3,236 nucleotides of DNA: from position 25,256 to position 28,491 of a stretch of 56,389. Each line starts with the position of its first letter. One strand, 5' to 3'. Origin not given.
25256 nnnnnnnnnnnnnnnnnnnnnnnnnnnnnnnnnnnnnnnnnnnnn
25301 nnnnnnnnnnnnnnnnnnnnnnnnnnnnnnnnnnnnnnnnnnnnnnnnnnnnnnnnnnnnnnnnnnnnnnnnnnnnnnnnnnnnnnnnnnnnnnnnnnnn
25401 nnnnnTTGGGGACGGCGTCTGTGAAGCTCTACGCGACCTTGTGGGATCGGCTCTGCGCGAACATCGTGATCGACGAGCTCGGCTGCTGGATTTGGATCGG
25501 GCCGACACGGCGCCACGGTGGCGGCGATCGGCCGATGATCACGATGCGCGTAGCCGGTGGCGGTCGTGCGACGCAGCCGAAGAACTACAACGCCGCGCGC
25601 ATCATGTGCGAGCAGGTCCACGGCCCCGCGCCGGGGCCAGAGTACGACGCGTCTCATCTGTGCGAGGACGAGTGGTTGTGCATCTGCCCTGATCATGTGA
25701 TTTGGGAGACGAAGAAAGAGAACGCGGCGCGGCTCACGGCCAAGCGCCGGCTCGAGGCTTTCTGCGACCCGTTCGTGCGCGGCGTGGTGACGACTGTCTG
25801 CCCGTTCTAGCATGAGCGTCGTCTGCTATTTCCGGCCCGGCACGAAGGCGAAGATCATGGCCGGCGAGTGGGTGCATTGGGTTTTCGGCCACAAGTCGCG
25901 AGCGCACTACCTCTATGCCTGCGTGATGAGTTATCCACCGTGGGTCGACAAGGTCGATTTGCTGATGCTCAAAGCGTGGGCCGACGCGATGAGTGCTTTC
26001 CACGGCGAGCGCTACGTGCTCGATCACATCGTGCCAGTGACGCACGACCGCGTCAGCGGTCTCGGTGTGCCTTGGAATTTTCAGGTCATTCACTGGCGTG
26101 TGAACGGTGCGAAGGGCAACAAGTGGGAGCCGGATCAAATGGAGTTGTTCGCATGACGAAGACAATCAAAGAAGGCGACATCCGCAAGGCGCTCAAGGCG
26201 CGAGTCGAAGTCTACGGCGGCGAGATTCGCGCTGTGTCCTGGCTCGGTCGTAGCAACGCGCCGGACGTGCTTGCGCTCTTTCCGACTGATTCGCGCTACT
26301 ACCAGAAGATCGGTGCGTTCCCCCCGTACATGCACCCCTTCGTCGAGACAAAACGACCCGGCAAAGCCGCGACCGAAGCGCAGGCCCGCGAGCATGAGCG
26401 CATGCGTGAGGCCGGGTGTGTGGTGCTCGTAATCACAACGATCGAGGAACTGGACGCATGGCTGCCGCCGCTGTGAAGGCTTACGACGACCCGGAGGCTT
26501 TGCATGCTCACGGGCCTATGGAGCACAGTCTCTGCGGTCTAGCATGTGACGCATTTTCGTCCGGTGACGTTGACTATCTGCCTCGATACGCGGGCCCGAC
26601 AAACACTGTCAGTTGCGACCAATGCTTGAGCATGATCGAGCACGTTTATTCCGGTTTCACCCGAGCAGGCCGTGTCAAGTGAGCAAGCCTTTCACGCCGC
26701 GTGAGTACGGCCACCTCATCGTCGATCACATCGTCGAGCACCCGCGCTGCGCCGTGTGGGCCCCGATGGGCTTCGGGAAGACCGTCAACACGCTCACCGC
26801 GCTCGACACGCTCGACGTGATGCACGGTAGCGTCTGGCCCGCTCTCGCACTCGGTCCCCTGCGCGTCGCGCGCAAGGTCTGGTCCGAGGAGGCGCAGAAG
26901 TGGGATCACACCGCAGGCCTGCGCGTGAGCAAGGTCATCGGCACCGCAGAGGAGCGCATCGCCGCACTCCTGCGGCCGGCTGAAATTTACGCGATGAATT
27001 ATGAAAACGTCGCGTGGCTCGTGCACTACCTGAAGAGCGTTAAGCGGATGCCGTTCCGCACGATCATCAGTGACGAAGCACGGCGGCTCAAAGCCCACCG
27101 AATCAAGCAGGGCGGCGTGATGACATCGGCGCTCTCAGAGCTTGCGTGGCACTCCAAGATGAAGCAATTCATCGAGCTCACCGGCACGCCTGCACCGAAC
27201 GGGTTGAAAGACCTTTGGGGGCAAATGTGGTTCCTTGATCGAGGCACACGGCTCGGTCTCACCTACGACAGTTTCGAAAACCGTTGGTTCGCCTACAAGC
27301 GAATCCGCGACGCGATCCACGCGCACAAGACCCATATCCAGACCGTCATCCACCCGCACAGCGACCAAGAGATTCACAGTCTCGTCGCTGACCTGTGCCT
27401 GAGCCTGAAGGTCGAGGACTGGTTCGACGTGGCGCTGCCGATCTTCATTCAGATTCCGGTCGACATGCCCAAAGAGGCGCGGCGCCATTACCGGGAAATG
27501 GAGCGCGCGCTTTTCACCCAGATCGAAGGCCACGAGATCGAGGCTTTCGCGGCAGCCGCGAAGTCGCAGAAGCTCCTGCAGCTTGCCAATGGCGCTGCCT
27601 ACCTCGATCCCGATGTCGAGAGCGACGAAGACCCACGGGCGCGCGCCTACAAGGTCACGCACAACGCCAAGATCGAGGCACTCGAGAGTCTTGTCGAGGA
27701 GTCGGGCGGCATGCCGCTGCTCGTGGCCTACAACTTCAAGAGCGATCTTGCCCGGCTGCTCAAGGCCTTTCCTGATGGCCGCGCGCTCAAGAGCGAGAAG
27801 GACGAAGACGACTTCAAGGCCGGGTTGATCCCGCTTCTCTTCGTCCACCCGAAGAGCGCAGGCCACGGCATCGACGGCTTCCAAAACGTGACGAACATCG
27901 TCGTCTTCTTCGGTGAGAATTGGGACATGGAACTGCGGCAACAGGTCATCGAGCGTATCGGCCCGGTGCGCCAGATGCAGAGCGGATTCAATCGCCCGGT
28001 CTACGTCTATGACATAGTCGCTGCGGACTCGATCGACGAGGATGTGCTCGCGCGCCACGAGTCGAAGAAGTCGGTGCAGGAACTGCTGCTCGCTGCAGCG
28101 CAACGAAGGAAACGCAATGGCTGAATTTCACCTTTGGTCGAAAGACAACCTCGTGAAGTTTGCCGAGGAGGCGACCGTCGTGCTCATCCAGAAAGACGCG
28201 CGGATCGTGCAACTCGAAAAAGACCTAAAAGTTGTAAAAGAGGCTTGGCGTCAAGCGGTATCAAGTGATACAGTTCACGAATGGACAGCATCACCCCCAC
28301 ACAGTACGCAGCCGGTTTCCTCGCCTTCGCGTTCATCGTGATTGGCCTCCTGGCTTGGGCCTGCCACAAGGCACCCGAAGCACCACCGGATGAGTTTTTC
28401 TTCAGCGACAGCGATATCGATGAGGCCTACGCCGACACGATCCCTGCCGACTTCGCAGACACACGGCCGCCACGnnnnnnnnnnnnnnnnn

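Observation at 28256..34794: Operator-gated 6.5-kb glycosyltransferase/methyltransferase module in a phage with no lysogeny genes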

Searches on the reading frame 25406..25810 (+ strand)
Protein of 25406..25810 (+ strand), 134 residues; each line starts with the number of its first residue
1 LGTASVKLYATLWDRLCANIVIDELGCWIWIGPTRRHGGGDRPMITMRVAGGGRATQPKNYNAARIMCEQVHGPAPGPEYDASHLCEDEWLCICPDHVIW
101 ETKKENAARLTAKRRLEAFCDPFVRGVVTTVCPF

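Call 30: search_protein_families(library=pfam, max_evalue=0.01, proteins=[window:25406-25810:+])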
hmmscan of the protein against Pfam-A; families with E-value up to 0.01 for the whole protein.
window:25406-25810:+ (134 aa): 2 families
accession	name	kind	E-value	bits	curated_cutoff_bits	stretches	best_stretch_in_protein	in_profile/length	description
PF05551.17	zf-His_Me_endon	-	3.4e-07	31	27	1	79-133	64-114/131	Zinc-binding loop region of homing endonuclease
PF13392.12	HNH_3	-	0.0028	17.7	24.8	1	65-107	5-45/46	HNH endonuclease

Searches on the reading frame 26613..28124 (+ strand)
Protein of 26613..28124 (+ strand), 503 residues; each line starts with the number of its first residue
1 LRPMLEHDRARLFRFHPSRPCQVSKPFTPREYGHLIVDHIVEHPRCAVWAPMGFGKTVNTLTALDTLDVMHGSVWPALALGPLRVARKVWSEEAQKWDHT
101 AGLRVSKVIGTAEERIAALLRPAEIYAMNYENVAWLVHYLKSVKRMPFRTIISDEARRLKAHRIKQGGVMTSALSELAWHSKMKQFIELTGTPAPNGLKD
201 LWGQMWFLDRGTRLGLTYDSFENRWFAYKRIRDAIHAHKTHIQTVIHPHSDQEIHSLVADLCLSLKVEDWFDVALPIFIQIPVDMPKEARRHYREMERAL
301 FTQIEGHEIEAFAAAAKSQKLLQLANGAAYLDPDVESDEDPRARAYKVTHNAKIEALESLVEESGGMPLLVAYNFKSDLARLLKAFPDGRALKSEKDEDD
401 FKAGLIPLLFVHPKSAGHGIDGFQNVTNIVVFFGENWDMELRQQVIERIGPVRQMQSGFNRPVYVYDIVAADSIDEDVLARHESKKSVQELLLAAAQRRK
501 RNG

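Call 5: search_protein_families(library=pfam, max_evalue=0.1, proteins=[window:26613-28124:+])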
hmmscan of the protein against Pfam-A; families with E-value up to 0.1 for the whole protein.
window:26613-28124:+ (503 aa): 4 families
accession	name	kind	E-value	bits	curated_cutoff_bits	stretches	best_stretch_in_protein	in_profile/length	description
PF00176.29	SNF2-rel_dom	-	1.1e-12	48.1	24.9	1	52-223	26-191/290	SNF2-related domain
PF00270.35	DEAD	-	8.9e-06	26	26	1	37-198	8-164/167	DEAD/DEAH box helicase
PF04851.21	ResIII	-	0.011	16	22.5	1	39-193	14-162/164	Type III restriction enzyme, res subunit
PF13481.12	AAA_25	-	0.045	13.8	27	0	28-112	18-98/195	AAA domain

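Call 71: find_related_loci(query=window:26613-28121:+, collection=viral_contigs, flank=10000)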
Query window:26613-28121:+ (503 aa) in viral_contigs; peptide patterns used: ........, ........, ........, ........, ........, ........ (x = any residue, [..] = any of these).
3 stretches matched a pattern; 2 encode a relative of the query (tblastn E <= 1e-3); 2 distinct loci.
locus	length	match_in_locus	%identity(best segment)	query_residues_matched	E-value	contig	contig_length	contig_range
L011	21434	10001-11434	49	22-498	6e-154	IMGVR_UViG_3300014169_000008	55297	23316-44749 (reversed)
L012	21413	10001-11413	63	25-499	0e+0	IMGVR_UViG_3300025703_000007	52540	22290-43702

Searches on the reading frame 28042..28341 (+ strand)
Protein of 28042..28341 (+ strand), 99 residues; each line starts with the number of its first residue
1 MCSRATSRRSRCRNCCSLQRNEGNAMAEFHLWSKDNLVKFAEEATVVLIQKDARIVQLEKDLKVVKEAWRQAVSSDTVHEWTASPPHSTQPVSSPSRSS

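Call 5: search_protein_families(library=pfam, max_evalue=0.1, proteins=[window:28042-28341:+])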
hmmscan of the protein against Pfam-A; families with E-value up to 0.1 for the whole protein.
window:28042-28341:+ (99 aa): 1 family
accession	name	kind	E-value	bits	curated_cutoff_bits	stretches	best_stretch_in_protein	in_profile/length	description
PF16808.10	PKcGMP_CC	-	0.076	13.1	35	0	48-62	3-17/35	Coiled-coil N-terminus of cGMP-dependent protein kinase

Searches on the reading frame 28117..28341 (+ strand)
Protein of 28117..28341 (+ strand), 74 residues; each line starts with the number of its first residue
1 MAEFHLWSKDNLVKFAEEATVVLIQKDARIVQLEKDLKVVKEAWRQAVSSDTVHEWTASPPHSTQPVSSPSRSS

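Call 13: search_protein_families(library=phrogs, max_evalue=0.01, proteins=[window:28117-28341:+])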
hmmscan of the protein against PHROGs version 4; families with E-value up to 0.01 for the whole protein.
window:28117-28341:+ (74 aa): 0 families
